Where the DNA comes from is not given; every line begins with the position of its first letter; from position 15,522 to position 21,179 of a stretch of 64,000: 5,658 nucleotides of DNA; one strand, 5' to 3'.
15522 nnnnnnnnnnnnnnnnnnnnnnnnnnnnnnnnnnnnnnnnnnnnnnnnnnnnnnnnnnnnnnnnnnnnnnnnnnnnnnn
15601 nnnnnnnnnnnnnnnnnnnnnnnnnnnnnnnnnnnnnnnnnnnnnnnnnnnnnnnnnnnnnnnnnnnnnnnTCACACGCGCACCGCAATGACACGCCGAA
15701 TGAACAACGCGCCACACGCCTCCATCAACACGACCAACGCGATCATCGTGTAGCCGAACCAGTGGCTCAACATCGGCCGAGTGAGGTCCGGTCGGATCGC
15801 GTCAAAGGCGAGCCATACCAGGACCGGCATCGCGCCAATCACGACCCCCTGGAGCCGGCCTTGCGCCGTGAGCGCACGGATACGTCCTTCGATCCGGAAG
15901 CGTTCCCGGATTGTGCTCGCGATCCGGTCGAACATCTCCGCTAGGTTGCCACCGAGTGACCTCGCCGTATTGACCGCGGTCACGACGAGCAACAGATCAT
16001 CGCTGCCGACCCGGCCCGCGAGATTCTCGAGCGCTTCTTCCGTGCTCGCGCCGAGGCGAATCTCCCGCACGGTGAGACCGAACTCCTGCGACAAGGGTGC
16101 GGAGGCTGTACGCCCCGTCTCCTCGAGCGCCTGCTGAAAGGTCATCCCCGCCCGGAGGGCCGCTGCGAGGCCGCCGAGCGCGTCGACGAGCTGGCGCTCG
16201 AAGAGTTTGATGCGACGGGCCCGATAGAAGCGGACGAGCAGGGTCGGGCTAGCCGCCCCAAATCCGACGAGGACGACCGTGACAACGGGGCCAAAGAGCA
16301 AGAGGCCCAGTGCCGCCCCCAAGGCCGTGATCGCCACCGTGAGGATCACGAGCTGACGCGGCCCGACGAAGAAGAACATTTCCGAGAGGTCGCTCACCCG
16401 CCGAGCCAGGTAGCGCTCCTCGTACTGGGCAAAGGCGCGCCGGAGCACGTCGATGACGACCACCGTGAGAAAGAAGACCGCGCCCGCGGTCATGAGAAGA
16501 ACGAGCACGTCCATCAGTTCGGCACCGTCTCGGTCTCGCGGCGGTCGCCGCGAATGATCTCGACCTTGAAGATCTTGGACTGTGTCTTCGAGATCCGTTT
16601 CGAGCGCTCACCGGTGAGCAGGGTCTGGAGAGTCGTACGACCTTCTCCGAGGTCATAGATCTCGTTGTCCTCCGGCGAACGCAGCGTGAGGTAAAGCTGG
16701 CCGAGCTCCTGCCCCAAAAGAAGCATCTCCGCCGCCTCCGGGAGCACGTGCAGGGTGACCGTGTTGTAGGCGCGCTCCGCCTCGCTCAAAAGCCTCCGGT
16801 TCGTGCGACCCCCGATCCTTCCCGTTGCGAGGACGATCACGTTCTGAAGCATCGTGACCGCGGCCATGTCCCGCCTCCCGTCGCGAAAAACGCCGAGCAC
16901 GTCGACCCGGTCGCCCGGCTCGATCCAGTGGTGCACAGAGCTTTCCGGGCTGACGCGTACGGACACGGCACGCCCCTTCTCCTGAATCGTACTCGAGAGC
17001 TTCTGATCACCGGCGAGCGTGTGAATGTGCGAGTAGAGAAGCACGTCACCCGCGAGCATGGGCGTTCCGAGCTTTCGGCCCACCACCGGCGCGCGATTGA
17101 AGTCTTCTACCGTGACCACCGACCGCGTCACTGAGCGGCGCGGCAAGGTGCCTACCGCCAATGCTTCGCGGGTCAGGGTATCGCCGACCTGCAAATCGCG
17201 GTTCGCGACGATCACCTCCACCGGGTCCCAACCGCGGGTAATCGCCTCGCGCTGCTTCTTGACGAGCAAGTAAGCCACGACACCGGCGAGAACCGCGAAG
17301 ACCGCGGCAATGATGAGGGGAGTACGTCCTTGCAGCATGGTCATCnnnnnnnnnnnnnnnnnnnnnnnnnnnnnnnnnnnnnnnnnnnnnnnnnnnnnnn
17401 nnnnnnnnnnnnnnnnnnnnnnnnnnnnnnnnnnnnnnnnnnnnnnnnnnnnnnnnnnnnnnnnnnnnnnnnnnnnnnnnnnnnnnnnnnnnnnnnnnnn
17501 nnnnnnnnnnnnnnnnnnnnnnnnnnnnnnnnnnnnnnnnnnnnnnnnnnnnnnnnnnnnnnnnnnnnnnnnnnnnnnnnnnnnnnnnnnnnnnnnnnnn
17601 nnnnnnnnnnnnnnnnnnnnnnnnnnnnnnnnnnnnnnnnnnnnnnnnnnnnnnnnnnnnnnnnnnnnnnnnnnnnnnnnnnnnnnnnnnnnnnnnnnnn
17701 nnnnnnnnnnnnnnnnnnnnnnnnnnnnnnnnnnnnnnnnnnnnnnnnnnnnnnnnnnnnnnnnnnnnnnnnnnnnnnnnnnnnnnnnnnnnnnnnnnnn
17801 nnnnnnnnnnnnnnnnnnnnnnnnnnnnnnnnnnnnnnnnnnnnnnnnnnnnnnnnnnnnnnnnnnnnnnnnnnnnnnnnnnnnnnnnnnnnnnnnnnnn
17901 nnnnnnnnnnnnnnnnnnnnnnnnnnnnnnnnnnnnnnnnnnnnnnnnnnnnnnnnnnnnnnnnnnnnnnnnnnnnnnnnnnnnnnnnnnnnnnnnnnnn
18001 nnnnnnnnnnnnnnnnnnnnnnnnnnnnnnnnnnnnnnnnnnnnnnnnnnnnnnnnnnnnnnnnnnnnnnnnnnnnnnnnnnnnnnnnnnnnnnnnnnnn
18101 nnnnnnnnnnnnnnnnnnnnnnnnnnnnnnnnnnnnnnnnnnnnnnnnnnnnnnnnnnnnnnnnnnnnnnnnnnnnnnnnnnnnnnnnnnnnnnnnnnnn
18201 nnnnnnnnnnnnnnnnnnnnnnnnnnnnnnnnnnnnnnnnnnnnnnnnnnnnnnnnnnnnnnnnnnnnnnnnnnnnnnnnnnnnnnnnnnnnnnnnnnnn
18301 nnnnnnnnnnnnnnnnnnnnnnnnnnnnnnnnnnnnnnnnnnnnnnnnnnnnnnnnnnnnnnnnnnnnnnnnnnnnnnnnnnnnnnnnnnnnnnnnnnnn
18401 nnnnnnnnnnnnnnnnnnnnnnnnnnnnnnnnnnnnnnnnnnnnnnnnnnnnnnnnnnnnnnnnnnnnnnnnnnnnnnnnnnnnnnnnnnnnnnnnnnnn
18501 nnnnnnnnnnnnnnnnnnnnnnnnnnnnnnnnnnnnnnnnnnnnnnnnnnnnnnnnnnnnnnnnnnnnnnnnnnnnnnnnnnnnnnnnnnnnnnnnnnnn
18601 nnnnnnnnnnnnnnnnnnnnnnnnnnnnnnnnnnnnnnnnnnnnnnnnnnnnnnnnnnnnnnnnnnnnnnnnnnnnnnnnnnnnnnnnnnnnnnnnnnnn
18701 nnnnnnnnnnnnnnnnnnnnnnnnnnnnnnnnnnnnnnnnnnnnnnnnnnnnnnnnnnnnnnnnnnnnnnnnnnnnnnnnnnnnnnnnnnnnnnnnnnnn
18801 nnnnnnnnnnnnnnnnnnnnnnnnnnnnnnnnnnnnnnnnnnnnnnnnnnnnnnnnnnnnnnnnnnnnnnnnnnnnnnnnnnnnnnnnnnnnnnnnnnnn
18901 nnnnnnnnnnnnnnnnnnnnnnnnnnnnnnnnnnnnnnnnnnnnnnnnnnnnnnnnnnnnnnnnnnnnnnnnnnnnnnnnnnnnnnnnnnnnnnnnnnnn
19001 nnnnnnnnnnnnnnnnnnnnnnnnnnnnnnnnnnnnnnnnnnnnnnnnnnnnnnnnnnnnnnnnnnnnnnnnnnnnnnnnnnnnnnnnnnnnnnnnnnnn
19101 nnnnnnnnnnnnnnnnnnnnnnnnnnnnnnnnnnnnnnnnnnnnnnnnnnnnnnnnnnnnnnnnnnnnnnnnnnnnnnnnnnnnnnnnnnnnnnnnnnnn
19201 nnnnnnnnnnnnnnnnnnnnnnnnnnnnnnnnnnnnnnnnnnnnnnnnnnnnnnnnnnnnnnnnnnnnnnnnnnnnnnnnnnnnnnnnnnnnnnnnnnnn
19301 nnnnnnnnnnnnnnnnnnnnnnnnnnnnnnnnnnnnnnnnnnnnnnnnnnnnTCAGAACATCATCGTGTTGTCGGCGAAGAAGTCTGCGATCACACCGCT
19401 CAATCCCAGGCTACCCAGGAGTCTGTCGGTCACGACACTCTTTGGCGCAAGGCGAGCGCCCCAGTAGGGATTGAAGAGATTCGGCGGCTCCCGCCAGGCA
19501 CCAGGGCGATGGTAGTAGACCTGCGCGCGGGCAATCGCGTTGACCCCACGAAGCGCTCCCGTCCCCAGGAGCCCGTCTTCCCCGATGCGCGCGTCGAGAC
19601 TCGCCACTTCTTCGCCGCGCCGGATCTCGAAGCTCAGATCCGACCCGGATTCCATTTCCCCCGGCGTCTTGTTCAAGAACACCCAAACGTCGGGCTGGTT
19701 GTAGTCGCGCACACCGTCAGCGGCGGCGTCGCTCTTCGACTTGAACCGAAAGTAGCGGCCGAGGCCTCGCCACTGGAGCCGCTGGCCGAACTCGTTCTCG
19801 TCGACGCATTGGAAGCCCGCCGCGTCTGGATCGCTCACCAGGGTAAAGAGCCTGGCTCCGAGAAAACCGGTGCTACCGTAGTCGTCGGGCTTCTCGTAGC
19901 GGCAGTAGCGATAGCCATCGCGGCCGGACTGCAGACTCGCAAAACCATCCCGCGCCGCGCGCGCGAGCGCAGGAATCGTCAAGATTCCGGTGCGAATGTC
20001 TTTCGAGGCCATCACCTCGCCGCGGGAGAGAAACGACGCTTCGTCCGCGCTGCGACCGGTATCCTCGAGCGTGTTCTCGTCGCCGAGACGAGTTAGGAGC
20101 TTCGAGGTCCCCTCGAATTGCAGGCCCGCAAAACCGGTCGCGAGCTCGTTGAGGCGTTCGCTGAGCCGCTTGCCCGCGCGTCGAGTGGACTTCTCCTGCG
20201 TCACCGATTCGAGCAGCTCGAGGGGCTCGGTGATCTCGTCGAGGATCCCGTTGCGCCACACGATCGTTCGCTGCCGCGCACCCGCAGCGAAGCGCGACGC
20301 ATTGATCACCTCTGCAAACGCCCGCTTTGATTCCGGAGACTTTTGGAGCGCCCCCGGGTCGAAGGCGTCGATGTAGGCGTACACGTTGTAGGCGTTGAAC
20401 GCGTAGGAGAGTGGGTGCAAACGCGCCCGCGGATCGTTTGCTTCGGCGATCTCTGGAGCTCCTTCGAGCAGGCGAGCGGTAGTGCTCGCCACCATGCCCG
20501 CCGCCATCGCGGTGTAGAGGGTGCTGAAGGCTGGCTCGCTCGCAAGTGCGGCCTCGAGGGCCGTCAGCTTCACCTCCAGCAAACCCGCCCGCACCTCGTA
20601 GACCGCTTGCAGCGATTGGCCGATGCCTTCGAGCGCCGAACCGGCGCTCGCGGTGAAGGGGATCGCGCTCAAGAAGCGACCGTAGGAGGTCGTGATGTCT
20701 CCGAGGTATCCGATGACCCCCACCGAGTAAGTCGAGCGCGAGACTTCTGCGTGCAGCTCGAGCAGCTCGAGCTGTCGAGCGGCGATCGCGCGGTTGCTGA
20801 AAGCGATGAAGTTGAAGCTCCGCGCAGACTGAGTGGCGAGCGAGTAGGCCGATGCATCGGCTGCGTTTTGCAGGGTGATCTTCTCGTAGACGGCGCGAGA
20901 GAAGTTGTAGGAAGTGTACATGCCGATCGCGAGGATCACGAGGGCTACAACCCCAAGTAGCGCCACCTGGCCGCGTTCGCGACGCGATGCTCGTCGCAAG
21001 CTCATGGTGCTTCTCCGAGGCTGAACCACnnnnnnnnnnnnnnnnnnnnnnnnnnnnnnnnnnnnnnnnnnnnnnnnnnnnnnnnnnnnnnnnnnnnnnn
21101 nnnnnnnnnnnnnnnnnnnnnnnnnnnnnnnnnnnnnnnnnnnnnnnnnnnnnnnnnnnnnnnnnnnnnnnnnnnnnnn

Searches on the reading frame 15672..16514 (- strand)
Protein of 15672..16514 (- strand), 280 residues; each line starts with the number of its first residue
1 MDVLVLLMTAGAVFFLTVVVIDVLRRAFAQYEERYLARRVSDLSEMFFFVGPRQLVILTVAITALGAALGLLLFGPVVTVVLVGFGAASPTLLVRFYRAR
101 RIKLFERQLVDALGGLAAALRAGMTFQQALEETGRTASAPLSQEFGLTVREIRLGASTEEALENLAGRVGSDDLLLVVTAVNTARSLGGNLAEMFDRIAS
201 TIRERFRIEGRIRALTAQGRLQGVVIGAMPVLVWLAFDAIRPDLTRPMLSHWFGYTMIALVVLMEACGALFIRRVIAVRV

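Call 6: search_protein_families(library=pfam, proteins=[window:15672-16514:-], max_evalue=0.01)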
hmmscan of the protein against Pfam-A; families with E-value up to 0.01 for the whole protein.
window:15672-16514:- (280 aa): 1 family
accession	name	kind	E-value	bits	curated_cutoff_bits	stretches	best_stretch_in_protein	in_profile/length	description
PF00482.28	T2SSF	-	1.4e-17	64.2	25.2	1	116-233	5-119/125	Type II secretion system (T2SS), protein F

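Call 10: search_protein_families(library=ncbifam, proteins=[window:15672-16514:-], max_evalue=0.01)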
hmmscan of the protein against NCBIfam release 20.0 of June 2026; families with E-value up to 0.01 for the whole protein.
window:15672-16514:- (280 aa): 0 families

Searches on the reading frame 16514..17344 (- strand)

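Call 6: search_protein_families(library=pfam, proteins=[window:16514-17344:-], max_evalue=0.01)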
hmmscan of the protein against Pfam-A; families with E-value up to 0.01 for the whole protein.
window:16514-17344:- (276 aa): 3 families
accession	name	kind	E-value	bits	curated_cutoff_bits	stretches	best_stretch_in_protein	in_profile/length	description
PF16976.10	RcpC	-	8.2e-22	77.7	28.8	1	115-222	2-114/114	Flp pilus assembly protein RcpC/CpaB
PF08666.17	SAF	-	0.00032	21.6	21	1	43-107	2-62/63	SAF domain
PF14012.11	DUF4229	-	0.0028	18.1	27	1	7-39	28-61/68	Protein of unknown function (DUF4229)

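Call 10: search_protein_families(library=ncbifam, proteins=[window:16514-17344:-], max_evalue=0.01)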
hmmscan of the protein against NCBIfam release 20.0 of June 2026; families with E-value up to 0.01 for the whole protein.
window:16514-17344:- (276 aa): 1 family
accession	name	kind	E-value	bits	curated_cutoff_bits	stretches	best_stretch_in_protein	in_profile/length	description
TIGR03177.1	pilus_cpaB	equivalog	4.5e-47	160.5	71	1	9-271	3-261/262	Flp pilus assembly protein CpaB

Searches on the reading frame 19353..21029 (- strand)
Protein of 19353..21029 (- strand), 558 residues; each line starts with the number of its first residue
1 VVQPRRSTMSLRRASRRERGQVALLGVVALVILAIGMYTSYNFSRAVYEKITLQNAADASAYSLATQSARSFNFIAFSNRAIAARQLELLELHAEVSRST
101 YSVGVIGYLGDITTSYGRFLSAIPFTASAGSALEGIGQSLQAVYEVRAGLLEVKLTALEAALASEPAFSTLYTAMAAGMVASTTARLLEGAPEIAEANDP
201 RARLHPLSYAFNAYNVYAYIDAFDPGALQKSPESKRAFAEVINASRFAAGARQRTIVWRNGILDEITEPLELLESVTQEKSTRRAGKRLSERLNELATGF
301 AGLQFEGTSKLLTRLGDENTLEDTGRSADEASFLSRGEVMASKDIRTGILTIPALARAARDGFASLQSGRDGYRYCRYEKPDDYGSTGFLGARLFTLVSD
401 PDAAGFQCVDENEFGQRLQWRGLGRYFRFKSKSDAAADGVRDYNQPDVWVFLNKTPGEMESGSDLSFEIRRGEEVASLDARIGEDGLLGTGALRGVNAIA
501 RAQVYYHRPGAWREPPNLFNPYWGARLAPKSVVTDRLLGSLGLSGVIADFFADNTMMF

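Call 6: search_protein_families(library=pfam, proteins=[window:19353-21029:-], max_evalue=0.01)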
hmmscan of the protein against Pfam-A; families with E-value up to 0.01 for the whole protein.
window:19353-21029:- (558 aa): 1 family
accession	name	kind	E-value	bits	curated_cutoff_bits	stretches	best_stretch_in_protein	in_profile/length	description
PF13400.11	Tad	-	2e-05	25.2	22.3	1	20-63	1-43/47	Putative Flp pilus-assembly TadE/G-like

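Call 10: search_protein_families(library=ncbifam, proteins=[window:19353-21029:-], max_evalue=0.01)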
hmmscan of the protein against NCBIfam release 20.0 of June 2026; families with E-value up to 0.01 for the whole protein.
window:19353-21029:- (558 aa): 0 families
